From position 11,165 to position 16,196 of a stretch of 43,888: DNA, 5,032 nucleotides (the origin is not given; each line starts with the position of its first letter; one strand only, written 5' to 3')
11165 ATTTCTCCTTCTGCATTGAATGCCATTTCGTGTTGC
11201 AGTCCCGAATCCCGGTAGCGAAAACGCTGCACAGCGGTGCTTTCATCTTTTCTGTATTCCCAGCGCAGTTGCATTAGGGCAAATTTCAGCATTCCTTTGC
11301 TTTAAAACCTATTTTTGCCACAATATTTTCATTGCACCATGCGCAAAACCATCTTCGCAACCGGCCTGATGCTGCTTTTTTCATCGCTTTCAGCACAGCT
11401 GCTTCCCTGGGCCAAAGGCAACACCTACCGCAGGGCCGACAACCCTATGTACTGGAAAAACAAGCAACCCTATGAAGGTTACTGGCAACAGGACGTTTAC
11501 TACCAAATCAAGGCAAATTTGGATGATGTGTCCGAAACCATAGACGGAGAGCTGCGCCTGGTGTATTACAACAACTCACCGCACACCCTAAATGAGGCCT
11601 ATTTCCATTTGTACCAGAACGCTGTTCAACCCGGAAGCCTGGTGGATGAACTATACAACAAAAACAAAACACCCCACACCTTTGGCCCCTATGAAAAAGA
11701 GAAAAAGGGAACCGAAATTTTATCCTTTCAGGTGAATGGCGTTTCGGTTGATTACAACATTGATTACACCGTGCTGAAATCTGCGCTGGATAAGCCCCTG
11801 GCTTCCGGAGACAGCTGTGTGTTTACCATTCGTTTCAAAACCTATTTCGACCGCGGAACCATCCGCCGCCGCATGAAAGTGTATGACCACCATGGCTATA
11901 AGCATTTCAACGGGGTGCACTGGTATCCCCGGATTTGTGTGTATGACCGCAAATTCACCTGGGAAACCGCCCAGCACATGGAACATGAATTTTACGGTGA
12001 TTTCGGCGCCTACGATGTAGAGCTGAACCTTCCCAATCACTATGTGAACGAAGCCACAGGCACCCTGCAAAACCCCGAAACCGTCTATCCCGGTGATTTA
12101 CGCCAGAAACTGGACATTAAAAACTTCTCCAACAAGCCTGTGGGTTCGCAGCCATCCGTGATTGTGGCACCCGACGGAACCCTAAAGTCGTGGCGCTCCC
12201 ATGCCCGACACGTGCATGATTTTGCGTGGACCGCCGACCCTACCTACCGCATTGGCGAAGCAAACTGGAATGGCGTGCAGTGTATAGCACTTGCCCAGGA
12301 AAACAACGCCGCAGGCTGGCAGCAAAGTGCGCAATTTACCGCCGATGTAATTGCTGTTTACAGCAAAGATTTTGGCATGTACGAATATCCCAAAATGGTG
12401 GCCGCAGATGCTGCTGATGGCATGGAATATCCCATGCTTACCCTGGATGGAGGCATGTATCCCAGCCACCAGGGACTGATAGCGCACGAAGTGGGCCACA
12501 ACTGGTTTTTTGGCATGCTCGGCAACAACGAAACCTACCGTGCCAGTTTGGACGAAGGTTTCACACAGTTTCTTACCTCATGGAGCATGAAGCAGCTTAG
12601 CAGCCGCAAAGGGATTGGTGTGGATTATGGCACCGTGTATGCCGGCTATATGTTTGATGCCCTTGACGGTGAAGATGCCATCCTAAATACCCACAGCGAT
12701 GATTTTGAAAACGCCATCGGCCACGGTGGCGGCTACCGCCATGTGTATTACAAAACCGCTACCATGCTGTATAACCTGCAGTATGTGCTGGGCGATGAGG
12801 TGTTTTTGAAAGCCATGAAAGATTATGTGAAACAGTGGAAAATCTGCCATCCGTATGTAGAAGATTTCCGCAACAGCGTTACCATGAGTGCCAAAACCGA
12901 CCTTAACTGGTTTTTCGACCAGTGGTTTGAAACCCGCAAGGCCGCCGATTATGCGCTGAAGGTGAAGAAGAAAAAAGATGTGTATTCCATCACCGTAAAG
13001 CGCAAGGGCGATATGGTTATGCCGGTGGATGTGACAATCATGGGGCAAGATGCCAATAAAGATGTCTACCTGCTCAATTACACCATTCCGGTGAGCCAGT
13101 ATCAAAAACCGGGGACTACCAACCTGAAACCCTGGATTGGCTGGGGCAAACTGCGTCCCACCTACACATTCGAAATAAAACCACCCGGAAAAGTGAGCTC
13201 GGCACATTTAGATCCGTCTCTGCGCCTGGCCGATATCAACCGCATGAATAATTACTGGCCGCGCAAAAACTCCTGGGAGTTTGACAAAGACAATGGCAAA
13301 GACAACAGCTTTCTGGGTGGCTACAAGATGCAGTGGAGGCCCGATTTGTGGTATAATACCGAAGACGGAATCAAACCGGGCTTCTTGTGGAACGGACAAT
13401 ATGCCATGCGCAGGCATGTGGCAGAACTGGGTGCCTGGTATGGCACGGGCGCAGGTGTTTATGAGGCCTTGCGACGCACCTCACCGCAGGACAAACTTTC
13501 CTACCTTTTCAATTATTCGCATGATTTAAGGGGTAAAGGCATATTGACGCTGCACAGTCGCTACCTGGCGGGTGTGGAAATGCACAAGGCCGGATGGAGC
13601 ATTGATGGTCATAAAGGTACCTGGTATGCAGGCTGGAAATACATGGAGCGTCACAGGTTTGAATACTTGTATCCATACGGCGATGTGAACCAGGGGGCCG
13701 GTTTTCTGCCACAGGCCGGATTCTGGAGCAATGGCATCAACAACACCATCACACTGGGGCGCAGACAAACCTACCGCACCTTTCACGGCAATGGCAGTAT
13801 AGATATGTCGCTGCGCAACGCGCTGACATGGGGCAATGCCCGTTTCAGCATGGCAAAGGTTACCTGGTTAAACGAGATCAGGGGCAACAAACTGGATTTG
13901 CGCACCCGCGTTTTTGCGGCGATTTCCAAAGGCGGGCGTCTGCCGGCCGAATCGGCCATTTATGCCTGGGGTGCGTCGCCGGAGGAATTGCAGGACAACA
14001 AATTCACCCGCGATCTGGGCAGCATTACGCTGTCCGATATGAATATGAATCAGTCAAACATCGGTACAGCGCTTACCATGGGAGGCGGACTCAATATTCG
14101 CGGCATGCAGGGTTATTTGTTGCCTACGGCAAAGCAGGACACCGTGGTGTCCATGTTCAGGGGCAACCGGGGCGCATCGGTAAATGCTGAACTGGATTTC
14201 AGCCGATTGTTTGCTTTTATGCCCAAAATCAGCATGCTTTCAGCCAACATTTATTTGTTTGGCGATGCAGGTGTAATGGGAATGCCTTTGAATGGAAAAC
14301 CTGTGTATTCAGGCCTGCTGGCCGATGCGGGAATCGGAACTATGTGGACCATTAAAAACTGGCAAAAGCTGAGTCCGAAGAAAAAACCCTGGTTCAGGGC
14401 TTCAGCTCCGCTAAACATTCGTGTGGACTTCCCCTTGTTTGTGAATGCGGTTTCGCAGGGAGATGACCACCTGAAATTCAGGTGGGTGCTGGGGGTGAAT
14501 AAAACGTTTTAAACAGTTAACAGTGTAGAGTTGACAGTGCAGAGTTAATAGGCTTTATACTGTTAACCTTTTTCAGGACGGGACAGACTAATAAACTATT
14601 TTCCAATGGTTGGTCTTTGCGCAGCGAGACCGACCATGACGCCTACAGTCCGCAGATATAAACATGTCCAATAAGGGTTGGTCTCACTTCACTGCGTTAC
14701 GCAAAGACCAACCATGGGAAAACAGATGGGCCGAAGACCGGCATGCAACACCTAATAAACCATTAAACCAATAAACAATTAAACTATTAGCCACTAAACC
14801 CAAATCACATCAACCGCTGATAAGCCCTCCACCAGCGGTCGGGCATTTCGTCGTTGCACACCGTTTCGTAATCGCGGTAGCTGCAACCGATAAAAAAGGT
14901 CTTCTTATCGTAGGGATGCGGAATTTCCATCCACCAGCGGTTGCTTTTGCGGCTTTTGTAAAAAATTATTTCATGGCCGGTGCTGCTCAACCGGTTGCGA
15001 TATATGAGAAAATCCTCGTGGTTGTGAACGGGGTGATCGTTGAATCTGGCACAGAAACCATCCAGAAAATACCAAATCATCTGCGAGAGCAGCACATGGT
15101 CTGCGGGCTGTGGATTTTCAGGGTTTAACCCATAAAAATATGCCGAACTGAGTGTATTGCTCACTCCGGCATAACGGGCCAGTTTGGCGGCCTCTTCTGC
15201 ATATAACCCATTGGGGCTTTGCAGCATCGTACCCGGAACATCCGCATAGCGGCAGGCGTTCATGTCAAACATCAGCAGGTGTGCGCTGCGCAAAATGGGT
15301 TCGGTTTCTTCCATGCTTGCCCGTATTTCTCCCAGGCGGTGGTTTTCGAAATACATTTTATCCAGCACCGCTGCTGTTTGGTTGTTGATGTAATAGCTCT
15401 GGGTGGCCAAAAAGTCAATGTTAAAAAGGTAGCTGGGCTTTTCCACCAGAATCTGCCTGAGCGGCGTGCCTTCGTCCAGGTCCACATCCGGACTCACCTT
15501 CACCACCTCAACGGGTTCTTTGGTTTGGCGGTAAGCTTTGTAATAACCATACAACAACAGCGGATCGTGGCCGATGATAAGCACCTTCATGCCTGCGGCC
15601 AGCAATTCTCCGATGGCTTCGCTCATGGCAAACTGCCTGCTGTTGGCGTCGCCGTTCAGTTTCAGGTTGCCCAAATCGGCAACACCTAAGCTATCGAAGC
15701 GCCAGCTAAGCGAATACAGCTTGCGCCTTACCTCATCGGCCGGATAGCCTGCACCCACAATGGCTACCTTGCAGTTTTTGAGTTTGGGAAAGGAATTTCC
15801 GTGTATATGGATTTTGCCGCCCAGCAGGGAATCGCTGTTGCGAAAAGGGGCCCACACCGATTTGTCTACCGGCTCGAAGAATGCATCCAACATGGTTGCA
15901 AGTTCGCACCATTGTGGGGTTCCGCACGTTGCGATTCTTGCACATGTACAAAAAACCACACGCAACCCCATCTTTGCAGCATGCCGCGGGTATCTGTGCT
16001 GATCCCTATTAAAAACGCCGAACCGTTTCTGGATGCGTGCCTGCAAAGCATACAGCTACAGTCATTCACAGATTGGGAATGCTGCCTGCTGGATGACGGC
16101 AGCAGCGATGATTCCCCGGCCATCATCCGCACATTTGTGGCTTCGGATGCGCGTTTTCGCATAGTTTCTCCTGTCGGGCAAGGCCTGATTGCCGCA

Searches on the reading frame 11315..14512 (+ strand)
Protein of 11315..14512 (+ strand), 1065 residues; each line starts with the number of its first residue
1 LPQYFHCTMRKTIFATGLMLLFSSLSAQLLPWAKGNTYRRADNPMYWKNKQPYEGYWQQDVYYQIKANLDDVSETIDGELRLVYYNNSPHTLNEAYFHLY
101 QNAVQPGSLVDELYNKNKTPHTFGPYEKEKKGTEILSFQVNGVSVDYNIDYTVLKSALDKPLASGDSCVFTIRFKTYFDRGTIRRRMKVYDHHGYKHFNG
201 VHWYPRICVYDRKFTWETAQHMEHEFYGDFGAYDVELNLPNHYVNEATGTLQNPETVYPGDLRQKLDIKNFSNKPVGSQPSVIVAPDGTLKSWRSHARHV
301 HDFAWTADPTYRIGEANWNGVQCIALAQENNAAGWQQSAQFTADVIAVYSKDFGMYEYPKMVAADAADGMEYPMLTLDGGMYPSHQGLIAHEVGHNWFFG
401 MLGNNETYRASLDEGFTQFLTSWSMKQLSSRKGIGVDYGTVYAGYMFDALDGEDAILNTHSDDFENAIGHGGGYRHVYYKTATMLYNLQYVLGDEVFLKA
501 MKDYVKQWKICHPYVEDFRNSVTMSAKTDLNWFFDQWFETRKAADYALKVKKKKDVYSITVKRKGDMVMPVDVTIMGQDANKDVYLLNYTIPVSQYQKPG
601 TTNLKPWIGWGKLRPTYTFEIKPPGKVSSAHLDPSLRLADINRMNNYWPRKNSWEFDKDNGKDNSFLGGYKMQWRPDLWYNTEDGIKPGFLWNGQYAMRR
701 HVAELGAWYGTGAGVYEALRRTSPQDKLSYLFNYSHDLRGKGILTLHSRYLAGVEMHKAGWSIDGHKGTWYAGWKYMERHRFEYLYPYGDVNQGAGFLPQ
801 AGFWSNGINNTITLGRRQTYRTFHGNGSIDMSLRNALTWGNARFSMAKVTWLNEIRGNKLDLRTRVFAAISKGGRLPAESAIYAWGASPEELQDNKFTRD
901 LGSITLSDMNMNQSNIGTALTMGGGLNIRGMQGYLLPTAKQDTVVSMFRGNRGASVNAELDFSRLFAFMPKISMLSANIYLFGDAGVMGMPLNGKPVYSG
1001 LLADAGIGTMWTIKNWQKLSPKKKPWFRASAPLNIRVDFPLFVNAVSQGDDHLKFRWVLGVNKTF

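Call 58: search_protein_families(library=pfam, proteins=[window:11315-14512:+], max_evalue=0.001)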
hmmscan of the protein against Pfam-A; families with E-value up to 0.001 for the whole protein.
window:11315-14512:+ (1065 aa): 1 family
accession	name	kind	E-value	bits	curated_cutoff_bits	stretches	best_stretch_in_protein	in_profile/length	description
PF01433.26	Peptidase_M1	-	4.8e-16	59.5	27.7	1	385-537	67-218/218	Peptidase family M1 domain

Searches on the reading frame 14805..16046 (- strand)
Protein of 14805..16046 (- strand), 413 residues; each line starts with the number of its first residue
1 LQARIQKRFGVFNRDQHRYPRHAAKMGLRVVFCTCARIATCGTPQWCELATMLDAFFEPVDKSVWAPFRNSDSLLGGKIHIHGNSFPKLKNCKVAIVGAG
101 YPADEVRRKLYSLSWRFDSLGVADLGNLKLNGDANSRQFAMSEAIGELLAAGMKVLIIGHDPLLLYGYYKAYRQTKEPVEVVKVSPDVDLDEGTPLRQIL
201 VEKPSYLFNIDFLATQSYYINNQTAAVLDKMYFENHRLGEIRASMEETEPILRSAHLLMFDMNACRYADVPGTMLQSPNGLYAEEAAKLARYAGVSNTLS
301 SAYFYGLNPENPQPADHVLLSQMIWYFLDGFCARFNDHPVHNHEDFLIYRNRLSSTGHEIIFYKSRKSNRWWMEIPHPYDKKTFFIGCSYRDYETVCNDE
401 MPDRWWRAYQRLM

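Call 58: search_protein_families(library=pfam, proteins=[window:14805-16046:-], max_evalue=0.001)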
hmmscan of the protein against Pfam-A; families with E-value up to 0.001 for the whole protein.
window:14805-16046:- (413 aa): 1 family
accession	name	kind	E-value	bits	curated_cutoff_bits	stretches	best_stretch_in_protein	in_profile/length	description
PF00491.26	Arginase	-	3.6e-09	36.9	22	1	111-311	40-259/280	Arginase family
